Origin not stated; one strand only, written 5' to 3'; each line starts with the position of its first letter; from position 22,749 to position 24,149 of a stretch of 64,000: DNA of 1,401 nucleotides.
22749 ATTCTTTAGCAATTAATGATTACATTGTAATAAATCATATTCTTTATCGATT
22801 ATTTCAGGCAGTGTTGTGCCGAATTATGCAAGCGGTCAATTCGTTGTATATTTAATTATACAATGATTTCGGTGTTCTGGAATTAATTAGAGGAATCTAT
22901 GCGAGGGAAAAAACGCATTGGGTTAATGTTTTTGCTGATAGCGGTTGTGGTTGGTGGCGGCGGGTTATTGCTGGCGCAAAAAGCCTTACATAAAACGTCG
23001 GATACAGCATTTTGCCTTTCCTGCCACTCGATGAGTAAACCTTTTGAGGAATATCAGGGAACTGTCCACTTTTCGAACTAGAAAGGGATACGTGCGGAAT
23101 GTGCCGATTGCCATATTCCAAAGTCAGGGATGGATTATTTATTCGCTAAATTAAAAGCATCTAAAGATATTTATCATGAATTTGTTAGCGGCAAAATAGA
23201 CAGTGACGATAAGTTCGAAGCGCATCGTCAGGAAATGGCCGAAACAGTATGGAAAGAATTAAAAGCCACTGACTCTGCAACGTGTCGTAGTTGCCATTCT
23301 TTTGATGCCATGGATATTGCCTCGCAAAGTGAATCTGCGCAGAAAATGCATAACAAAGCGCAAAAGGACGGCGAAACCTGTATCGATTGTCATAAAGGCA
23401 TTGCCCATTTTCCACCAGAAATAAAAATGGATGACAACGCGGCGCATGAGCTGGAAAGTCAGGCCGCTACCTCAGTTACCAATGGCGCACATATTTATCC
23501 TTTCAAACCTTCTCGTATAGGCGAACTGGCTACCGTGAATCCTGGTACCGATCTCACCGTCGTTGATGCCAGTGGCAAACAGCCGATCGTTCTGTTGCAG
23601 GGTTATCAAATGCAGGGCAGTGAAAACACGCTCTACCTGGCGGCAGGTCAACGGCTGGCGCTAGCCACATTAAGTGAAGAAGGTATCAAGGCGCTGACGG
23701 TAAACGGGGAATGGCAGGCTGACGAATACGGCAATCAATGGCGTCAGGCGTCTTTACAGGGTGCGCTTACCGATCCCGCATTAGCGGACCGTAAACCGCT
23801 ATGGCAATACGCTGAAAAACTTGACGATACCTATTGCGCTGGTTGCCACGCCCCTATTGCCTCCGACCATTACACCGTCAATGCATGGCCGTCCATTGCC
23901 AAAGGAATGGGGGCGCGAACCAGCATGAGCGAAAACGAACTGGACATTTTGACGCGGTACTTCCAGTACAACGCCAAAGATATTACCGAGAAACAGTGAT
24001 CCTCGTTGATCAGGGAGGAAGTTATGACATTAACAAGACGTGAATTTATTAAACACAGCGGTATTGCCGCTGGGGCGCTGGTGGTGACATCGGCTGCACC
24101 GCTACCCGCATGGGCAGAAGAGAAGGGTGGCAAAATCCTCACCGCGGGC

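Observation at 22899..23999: torY interrupted by a single in-frame amber codon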

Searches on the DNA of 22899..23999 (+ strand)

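Call 4: search_dna_similar(query=window:22899-23999:+, collection=ecoli_genomes, mode=near, max_rows=40)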
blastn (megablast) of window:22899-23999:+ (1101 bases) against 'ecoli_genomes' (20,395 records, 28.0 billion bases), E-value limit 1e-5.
Records with a match: 5425; places in all: 5433; records where one place covers at least 80% of the query: 5403.
Genomes with a match: 5425 of 5426; with a place that covers at least 80% of the query: 5403. Places per genome that has any: lowest 1, median 1, highest 2. On chromosomes: 5431 places; on plasmids: 2.
Best place of each record, by identity: >=99% 34; 95-99% 5391.
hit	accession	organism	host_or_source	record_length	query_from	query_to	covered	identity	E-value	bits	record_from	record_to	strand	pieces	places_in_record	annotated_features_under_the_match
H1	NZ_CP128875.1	Escherichia coli strain TUM14771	Homo sapiens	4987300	1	1101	100%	100.0%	0e+0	2034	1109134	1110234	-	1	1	torY: NapC/NirT family cytochrome c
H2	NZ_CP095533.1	Escherichia coli strain GN02461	Homo sapiens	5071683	1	1101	100%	100.0%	0e+0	2034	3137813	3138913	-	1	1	torY: NapC/NirT family cytochrome c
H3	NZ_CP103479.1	Escherichia coli strain 4621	Homo sapiens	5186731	1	1101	100%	100.0%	0e+0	2034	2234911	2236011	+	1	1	torY: NapC/NirT family cytochrome c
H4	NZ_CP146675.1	Escherichia coli strain MS 69-1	Homo sapiens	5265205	1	1101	100%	100.0%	0e+0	2034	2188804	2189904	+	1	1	torY: NapC/NirT family cytochrome c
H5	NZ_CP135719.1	Escherichia coli strain TUM1226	missing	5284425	1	1101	100%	100.0%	0e+0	2034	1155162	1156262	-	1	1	torY: NapC/NirT family cytochrome c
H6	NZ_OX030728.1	Escherichia coli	Homo sapiens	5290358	1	1101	100%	100.0%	0e+0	2034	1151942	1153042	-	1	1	torY: NapC/NirT family cytochrome c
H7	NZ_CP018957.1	Escherichia coli strain Ecol_316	Homo sapiens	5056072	1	1101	100%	99.9%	0e+0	2028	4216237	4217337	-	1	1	torY: NapC/NirT family cytochrome c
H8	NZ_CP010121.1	Escherichia coli strain C4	cow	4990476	1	1101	100%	99.9%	0e+0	2028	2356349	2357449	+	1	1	torY: NapC/NirT family cytochrome c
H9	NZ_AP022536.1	Escherichia coli strain THO-008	Homo sapiens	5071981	1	1101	100%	99.9%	0e+0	2028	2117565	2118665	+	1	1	torY: NapC/NirT family cytochrome c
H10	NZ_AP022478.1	Escherichia coli strain STN0717-11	-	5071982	1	1101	100%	99.9%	0e+0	2028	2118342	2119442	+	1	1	torY: NapC/NirT family cytochrome c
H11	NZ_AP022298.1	Escherichia coli strain BEC1-S17-ESBL-09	-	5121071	1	1101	100%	99.9%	0e+0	2028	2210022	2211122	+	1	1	torY: NapC/NirT family cytochrome c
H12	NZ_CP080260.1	Escherichia coli strain 135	Chicken fecal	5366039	1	1101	100%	99.9%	0e+0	2028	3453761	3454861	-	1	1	torY: NapC/NirT family cytochrome c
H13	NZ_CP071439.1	Escherichia coli strain EcPNK004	Homo sapiens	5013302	1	1101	100%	99.9%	0e+0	2028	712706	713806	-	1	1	torY: NapC/NirT family cytochrome c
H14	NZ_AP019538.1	Escherichia coli strain THO-008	Homo sapiens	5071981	1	1101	100%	99.9%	0e+0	2028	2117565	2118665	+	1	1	torY: NapC/NirT family cytochrome c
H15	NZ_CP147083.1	Escherichia coli strain JSWP006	municipal wastewater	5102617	1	1101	100%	99.9%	0e+0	2028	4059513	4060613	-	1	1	torY: NapC/NirT family cytochrome c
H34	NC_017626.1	Escherichia coli 042 strain 042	-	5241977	1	1101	100%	99.0%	0e+0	1973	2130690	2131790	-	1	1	torY: NapC/NirT family cytochrome c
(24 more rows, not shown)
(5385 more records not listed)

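Call 5: get_annotated_region(hit=H1, flank=3000)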
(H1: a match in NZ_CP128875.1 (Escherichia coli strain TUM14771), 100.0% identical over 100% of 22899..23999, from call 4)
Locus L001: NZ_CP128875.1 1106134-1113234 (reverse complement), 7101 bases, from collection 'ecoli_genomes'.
description: Escherichia coli strain TUM14771 chromosome, complete genome
organism: Escherichia coli strain TUM14771 (NCBI taxid 562)
replicon: chromosome; assembly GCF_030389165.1
host: Homo sapiens; source: feces; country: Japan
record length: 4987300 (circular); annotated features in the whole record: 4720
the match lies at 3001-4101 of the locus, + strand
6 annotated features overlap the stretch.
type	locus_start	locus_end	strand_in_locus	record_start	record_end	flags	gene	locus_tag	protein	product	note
CDS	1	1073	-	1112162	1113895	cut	argS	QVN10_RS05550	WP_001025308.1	arginine--tRNA ligase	-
CDS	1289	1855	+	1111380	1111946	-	yecM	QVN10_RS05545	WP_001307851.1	VOC family protein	-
CDS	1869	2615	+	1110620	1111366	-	cutC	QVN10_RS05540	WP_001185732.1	copper homeostasis protein CutC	-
CDS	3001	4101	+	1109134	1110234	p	torY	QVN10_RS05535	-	NapC/NirT family cytochrome c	internal stop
CDS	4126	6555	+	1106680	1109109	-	torZ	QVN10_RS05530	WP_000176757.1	trimethylamine N-oxide reductase TorZ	-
CDS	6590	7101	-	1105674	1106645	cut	cmoB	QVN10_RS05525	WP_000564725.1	tRNA 5-methoxyuridine(34)/uridine 5-oxyacetic acid(34) synthase CmoB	-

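Call 6: get_annotated_region(hit=H7, flank=3000)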
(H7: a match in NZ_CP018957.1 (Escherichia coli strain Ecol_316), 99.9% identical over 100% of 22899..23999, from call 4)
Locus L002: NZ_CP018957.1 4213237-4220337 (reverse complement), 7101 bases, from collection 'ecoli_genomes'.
description: Escherichia coli strain Ecol_316 chromosome, complete genome
organism: Escherichia coli strain Ecol_316 (NCBI taxid 562)
replicon: chromosome; assembly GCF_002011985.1
host: Homo sapiens; source: not applicable; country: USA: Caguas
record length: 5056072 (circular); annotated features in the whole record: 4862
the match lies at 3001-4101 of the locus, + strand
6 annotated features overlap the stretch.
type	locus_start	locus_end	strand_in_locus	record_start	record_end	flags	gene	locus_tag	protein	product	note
CDS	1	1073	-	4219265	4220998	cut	argS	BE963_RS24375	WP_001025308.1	arginine--tRNA ligase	-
CDS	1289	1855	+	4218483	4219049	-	yecM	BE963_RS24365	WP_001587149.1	VOC family protein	-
CDS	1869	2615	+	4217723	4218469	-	cutC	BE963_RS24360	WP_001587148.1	copper homeostasis protein CutC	-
CDS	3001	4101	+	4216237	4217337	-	torY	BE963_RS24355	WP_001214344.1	NapC/NirT family cytochrome c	-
CDS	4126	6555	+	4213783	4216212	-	torZ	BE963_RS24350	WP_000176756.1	trimethylamine N-oxide reductase TorZ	-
CDS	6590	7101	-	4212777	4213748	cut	cmoB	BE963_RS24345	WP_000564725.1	tRNA 5-methoxyuridine(34)/uridine 5-oxyacetic acid(34) synthase CmoB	-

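Call 7: get_annotated_region(hit=H34, flank=3000)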
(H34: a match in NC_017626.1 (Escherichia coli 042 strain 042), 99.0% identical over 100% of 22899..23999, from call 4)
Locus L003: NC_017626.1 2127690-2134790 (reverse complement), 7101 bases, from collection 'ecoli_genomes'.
description: Escherichia coli 042, complete sequence
organism: Escherichia coli 042 strain 042 (NCBI taxid 216592)
replicon: chromosome; assembly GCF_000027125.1
host: -; source: -; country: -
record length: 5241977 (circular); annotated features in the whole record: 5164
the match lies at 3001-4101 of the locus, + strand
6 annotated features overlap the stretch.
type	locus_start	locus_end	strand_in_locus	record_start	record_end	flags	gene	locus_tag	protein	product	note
CDS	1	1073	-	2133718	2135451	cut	argS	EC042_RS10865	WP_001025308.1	arginine--tRNA ligase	-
CDS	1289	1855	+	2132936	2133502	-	yecM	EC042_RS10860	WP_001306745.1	VOC family protein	-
CDS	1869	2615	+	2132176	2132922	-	cutC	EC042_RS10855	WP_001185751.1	copper homeostasis protein CutC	-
CDS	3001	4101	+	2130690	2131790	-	torY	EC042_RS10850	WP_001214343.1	NapC/NirT family cytochrome c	-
CDS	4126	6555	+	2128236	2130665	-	torZ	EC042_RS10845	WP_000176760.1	trimethylamine N-oxide reductase TorZ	-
CDS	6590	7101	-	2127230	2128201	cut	cmoB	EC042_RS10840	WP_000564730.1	tRNA 5-methoxyuridine(34)/uridine 5-oxyacetic acid(34) synthase CmoB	-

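Call 9: search_dna_similar(query=window:23045-23115:+, collection=ecoli_genomes, mode=near, max_rows=60)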
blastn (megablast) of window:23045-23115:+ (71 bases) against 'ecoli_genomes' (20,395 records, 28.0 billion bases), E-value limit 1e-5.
Records with a match: 5407; places in all: 5409; records where one place covers at least 80% of the query: 5404.
Genomes with a match: 5407 of 5426; with a place that covers at least 80% of the query: 5404. Places per genome that has any: lowest 1, median 1, highest 2. On chromosomes: 5407 places; on plasmids: 2.
Best place of each record, by identity: >=99% 7; 95-99% 4838; 90-95% 562.
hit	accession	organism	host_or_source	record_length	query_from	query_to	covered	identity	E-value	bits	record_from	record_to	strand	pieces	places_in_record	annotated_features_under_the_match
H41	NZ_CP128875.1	Escherichia coli strain TUM14771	Homo sapiens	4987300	1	71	100%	100.0%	2e-28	132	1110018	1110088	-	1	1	torY: NapC/NirT family cytochrome c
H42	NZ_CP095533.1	Escherichia coli strain GN02461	Homo sapiens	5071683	1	71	100%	100.0%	2e-28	132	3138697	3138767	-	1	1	torY: NapC/NirT family cytochrome c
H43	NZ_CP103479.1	Escherichia coli strain 4621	Homo sapiens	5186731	1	71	100%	100.0%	2e-28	132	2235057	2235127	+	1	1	torY: NapC/NirT family cytochrome c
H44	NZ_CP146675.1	Escherichia coli strain MS 69-1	Homo sapiens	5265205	1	71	100%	100.0%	2e-28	132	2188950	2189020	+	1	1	torY: NapC/NirT family cytochrome c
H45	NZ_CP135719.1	Escherichia coli strain TUM1226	missing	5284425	1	71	100%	100.0%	2e-28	132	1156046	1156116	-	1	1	torY: NapC/NirT family cytochrome c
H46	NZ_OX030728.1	Escherichia coli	Homo sapiens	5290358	1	71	100%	100.0%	2e-28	132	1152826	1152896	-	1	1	torY: NapC/NirT family cytochrome c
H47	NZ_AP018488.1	Escherichia coli O157:H7 strain PV15-279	Homo sapiens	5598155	1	71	100%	98.6%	9e-27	126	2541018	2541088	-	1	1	torY: NapC/NirT family cytochrome c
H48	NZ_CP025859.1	Escherichia coli strain 504239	Homo sapiens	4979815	1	71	100%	98.6%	9e-27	126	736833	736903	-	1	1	torY: NapC/NirT family cytochrome c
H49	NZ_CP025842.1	Escherichia coli strain 720632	Homo sapiens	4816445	1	71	100%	98.6%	9e-27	126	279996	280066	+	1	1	torY: NapC/NirT family cytochrome c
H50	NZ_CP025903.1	Escherichia coli strain 300709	Homo sapiens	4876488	1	71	100%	98.6%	9e-27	126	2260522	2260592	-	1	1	torY: NapC/NirT family cytochrome c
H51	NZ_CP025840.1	Escherichia coli strain 214-4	Homo sapiens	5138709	1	71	100%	98.6%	9e-27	126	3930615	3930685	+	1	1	torY: NapC/NirT family cytochrome c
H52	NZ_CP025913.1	Escherichia coli strain 203740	Homo sapiens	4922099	1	71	100%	98.6%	9e-27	126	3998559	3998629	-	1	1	torY: NapC/NirT family cytochrome c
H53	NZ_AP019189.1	Escherichia coli strain M217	Homo sapiens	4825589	1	71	100%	98.6%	9e-27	126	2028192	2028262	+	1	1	torY: NapC/NirT family cytochrome c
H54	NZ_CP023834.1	Escherichia coli strain 4/2-1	Homo sapiens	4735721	1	71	100%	98.6%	9e-27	126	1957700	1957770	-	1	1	torY: NapC/NirT family cytochrome c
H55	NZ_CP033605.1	Escherichia coli O157:H7 strain TR01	Cattle carcass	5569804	1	71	100%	98.6%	9e-27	126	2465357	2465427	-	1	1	torY: NapC/NirT family cytochrome c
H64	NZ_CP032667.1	Escherichia coli str. K-12 substr. MG1655 strain K-12 ...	Laboratory strain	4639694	1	71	100%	98.6%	9e-27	126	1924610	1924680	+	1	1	torY: NapC/NirT family cytochrome c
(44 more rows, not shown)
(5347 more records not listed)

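Call 16: get_annotated_region(hit=H2, flank=6000)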
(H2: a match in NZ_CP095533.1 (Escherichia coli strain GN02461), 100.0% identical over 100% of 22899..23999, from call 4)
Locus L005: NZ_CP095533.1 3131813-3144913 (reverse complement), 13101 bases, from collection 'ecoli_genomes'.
description: Escherichia coli strain GN02461 chromosome, complete genome
organism: Escherichia coli strain GN02461 (NCBI taxid 562)
replicon: chromosome; assembly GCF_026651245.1
host: Homo sapiens; source: blood; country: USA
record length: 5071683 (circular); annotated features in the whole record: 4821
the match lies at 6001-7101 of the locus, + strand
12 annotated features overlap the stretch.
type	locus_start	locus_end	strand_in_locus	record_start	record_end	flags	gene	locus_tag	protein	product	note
CDS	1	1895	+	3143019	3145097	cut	flhA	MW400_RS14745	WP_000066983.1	flagellar biosynthesis protein FlhA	-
CDS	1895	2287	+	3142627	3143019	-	flhE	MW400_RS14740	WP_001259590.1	flagellar protein FlhE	-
CDS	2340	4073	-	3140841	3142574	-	argS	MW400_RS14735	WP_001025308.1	arginine--tRNA ligase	-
CDS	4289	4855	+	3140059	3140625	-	yecM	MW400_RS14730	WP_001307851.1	VOC family protein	-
CDS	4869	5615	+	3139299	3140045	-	cutC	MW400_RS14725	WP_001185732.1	copper homeostasis protein CutC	-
CDS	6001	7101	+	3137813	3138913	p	torY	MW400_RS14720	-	NapC/NirT family cytochrome c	internal stop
CDS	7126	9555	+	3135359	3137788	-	torZ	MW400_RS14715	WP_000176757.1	trimethylamine N-oxide reductase TorZ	-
CDS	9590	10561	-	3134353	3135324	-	cmoB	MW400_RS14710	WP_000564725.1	tRNA 5-methoxyuridine(34)/uridine 5-oxyacetic acid(34) synthase CmoB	-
CDS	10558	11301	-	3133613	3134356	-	cmoA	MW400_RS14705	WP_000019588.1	carboxy-S-adenosyl-L-methionine synthase CmoA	-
CDS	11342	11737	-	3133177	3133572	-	yecN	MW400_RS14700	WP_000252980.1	MAPEG family protein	-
CDS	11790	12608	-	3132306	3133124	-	yecE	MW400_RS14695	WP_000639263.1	DUF72 domain-containing protein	-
CDS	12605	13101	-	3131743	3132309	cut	yecD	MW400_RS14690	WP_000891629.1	hydrolase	-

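Call 17: get_annotated_region(hit=H3, flank=6000)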
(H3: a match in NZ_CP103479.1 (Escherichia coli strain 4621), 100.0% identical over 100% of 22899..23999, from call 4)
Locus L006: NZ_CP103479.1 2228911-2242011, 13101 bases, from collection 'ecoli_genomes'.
description: Escherichia coli strain 4621 chromosome, complete genome
organism: Escherichia coli strain 4621 (NCBI taxid 562)
replicon: chromosome; assembly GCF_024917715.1
host: Homo sapiens; source: blood; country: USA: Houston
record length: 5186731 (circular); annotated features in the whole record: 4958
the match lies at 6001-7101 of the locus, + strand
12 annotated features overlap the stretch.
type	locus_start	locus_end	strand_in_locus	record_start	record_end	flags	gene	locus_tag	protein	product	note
CDS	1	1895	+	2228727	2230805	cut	flhA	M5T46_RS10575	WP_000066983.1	flagellar biosynthesis protein FlhA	-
CDS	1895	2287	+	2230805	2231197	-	flhE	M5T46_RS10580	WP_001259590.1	flagellar protein FlhE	-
CDS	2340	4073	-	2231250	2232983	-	argS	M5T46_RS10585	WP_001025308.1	arginine--tRNA ligase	-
CDS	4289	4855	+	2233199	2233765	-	yecM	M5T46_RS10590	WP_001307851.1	VOC family protein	-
CDS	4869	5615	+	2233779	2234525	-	cutC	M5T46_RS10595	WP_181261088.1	copper homeostasis protein CutC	-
CDS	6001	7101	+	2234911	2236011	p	torY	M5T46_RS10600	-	NapC/NirT family cytochrome c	internal stop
CDS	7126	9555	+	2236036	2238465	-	torZ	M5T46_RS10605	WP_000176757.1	trimethylamine N-oxide reductase TorZ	-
CDS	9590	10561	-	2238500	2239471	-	cmoB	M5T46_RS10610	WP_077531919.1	tRNA 5-methoxyuridine(34)/uridine 5-oxyacetic acid(34) synthase CmoB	-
CDS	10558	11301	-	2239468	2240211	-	cmoA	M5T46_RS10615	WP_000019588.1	carboxy-S-adenosyl-L-methionine synthase CmoA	-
CDS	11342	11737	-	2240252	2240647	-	yecN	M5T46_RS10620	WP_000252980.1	MAPEG family protein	-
CDS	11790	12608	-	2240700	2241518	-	yecE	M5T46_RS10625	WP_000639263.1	DUF72 domain-containing protein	-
CDS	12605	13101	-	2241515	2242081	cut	yecD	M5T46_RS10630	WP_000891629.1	hydrolase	-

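Call 18: get_annotated_region(hit=H4, flank=6000)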
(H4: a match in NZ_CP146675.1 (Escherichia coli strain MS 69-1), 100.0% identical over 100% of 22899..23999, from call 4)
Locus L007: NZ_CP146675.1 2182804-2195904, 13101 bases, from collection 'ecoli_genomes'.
description: Escherichia coli strain MS 69-1 chromosome, complete genome
organism: Escherichia coli strain MS 69-1 (NCBI taxid 562)
replicon: chromosome; assembly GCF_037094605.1
host: Homo sapiens; source: Colon; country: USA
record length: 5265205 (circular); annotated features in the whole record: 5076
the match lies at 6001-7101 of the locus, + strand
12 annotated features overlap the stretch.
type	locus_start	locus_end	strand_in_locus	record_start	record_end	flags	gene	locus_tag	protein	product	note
CDS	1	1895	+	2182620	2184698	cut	flhA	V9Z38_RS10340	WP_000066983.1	flagellar biosynthesis protein FlhA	-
CDS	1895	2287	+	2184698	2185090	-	flhE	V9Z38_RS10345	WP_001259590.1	flagellar protein FlhE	-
CDS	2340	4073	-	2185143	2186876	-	argS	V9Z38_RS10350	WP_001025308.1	arginine--tRNA ligase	-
CDS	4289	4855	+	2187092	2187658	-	yecM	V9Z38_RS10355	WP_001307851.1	VOC family protein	-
CDS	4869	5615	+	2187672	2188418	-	cutC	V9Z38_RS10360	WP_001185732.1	copper homeostasis protein CutC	-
CDS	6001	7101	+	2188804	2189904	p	torY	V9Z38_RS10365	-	NapC/NirT family cytochrome c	internal stop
CDS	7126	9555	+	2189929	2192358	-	torZ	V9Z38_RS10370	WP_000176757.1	trimethylamine N-oxide reductase TorZ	-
CDS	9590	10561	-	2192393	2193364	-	cmoB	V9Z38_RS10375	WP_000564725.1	tRNA 5-methoxyuridine(34)/uridine 5-oxyacetic acid(34) synthase CmoB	-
CDS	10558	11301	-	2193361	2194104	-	cmoA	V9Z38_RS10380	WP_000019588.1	carboxy-S-adenosyl-L-methionine synthase CmoA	-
CDS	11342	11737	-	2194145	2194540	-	yecN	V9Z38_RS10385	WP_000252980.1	MAPEG family protein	-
CDS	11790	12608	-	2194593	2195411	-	yecE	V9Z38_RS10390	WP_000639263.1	DUF72 domain-containing protein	-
CDS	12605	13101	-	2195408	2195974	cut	yecD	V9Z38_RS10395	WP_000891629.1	hydrolase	-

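Call 19: get_annotated_region(hit=H5, flank=6000)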
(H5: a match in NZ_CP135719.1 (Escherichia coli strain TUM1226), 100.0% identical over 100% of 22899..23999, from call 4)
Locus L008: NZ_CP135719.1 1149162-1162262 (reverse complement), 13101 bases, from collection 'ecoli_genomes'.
description: Escherichia coli strain TUM1226 chromosome, complete genome
organism: Escherichia coli strain TUM1226 (NCBI taxid 562)
replicon: chromosome; assembly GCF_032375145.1
host: missing; source: missing; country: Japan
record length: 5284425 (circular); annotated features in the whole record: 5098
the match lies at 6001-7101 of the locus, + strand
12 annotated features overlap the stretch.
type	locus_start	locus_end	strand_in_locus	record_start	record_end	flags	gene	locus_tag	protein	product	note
CDS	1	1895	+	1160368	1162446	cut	flhA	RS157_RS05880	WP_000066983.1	flagellar biosynthesis protein FlhA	-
CDS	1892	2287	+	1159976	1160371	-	flhE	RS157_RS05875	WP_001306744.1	flagellar protein FlhE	-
CDS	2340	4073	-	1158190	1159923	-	argS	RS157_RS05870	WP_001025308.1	arginine--tRNA ligase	-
CDS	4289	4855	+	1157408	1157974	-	yecM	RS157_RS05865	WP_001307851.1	VOC family protein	-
CDS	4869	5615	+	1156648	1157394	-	cutC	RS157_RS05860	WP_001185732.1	copper homeostasis protein CutC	-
CDS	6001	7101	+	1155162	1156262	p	torY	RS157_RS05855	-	NapC/NirT family cytochrome c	internal stop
CDS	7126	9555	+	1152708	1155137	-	torZ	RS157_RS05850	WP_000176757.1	trimethylamine N-oxide reductase TorZ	-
CDS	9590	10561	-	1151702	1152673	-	cmoB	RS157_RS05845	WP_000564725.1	tRNA 5-methoxyuridine(34)/uridine 5-oxyacetic acid(34) synthase CmoB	-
CDS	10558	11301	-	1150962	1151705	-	cmoA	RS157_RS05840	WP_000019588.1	carboxy-S-adenosyl-L-methionine synthase CmoA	-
CDS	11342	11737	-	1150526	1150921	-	yecN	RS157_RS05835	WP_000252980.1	MAPEG family protein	-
CDS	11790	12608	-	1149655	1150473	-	yecE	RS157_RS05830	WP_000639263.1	DUF72 domain-containing protein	-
CDS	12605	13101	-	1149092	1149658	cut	yecD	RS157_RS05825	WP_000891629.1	hydrolase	-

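Call 20: get_annotated_region(hit=H6, flank=6000)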
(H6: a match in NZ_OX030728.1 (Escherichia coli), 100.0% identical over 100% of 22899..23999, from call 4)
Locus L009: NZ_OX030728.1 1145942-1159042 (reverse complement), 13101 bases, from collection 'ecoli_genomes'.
description: Escherichia coli isolate 68 chromosome main, complete sequence
organism: Escherichia coli (NCBI taxid 562)
replicon: chromosome; assembly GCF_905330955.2
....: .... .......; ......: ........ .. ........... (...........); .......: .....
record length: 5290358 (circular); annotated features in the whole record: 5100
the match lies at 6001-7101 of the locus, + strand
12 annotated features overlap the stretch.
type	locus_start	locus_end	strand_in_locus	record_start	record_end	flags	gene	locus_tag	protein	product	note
CDS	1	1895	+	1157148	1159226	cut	flhA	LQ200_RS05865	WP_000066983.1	flagellar biosynthesis protein FlhA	-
CDS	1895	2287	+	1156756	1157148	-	flhE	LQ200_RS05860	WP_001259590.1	flagellar protein FlhE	-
CDS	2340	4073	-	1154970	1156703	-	argS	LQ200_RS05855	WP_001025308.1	arginine--tRNA ligase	-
CDS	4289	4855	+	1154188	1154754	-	yecM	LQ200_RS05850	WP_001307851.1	VOC family protein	-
CDS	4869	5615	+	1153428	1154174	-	cutC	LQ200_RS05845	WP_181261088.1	copper homeostasis protein CutC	-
CDS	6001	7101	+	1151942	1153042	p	torY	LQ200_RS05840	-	NapC/NirT family cytochrome c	internal stop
CDS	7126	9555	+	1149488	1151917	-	torZ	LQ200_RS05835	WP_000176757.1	trimethylamine N-oxide reductase TorZ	-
CDS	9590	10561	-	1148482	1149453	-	cmoB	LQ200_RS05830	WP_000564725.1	tRNA 5-methoxyuridine(34)/uridine 5-oxyacetic acid(34) synthase CmoB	-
CDS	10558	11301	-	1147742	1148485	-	cmoA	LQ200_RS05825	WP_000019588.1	carboxy-S-adenosyl-L-methionine synthase CmoA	-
CDS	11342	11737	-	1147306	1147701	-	yecN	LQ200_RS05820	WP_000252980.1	MAPEG family protein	-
CDS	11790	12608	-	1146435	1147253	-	yecE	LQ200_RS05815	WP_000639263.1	DUF72 domain-containing protein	-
CDS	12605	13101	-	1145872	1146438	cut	yecD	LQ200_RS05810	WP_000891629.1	hydrolase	-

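Call 22: get_annotated_region(hit=H8, flank=6000)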
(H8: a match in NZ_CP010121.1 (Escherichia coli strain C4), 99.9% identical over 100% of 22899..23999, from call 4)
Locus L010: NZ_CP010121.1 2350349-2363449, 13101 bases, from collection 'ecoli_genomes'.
description: Escherichia coli strain C4 chromosome, complete genome
organism: Escherichia coli strain C4 (NCBI taxid 562)
replicon: chromosome; assembly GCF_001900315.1
host: cow; source: -; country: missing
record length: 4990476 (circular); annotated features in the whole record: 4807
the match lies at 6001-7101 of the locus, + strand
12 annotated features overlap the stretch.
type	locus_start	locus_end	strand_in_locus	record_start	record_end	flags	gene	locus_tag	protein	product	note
CDS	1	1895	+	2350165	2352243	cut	flhA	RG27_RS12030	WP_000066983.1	flagellar biosynthesis protein FlhA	-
CDS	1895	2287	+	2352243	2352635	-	flhE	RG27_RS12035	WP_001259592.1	flagellar protein FlhE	-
CDS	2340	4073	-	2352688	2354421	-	argS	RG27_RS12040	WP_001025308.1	arginine--tRNA ligase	-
CDS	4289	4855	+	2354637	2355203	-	yecM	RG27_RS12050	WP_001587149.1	VOC family protein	-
CDS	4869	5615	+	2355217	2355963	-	cutC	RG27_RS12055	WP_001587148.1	copper homeostasis protein CutC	-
CDS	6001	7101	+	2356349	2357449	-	torY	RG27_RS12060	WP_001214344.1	NapC/NirT family cytochrome c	-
CDS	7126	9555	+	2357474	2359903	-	torZ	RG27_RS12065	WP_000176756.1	trimethylamine N-oxide reductase TorZ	-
CDS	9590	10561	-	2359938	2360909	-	cmoB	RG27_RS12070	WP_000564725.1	tRNA 5-methoxyuridine(34)/uridine 5-oxyacetic acid(34) synthase CmoB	-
CDS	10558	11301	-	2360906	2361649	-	cmoA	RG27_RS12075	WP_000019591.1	carboxy-S-adenosyl-L-methionine synthase CmoA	-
CDS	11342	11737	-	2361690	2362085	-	yecN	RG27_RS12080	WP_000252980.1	MAPEG family protein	-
CDS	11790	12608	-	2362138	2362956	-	yecE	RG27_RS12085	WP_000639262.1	DUF72 domain-containing protein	-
CDS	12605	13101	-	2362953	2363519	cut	yecD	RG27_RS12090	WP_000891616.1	hydrolase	-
